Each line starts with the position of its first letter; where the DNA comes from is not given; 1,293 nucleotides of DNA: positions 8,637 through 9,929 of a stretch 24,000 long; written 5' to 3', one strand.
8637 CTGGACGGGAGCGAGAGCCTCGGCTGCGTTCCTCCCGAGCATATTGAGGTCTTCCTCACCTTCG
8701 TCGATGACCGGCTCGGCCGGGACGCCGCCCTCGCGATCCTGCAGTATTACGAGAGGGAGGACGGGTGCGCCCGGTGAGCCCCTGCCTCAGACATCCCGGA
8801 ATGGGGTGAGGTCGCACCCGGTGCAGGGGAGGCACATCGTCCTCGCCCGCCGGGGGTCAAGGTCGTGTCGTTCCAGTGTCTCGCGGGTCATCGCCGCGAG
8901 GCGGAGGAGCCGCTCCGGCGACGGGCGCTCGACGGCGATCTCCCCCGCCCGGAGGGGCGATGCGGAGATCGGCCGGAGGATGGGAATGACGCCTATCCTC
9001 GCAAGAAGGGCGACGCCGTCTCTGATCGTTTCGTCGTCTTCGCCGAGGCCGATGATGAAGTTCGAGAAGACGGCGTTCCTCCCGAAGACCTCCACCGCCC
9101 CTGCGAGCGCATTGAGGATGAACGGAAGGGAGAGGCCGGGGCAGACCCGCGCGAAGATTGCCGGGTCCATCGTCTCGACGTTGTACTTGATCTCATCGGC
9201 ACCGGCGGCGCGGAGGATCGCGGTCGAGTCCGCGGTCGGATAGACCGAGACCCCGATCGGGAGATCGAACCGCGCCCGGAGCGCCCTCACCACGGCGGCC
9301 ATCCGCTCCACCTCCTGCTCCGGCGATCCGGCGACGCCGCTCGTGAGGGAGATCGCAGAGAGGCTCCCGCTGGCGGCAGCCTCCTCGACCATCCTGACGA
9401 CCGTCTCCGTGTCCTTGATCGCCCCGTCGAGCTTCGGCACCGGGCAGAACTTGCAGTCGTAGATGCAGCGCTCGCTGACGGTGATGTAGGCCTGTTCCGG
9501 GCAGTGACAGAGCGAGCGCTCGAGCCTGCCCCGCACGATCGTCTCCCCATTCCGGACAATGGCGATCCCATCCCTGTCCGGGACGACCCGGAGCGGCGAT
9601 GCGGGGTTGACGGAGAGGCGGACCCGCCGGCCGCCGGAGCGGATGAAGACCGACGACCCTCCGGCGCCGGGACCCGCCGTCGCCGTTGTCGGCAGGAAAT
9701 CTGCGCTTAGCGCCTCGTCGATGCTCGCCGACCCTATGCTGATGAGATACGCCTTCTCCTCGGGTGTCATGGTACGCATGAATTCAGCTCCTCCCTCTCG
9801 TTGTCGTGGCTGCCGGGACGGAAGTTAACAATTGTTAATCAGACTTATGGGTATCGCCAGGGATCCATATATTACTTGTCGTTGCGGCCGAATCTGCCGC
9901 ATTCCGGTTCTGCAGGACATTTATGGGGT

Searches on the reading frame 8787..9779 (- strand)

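Call 31: search_protein_families(library=pfam, proteins=[window:8787-9779:-])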
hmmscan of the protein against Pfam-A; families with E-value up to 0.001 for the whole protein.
window:8787-9779:- (330 aa): 1 family
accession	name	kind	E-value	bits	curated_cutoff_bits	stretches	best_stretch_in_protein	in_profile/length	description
PF04055.27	Radical_SAM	-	3.5e-12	47.2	29.5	1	100-254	2-161/166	Radical SAM superfamily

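Call 82: search_protein_families(library=ncbifam, proteins=[window:8787-9779:-], max_evalue=0.00001)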
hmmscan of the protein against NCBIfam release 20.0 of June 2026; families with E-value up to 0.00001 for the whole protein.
window:8787-9779:- (330 aa): 5 families
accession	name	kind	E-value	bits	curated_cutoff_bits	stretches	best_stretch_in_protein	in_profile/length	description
NF045502.1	variant_rSAM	domain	7e-25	87.7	125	1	108-273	145-327/357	radical SAM protein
TIGR04043.1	rSAM_MSMEG_0568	hypoth_equivalog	1.1e-22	80.5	303.7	1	108-323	124-348/354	MSMEG_0568 family radical SAM protein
NF053743.1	LipS2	equivalog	2.7e-12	46.7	270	1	87-261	15-192/292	LipS2 family lipoyl synthase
TIGR00433.2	bioB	equivalog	1.8e-09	37.3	225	1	102-300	48-249/307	biotin synthase BioB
NF004019.1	PRK05481.1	subfamily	3.4e-06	26.6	203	1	97-263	49-218/286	lipoyl synthase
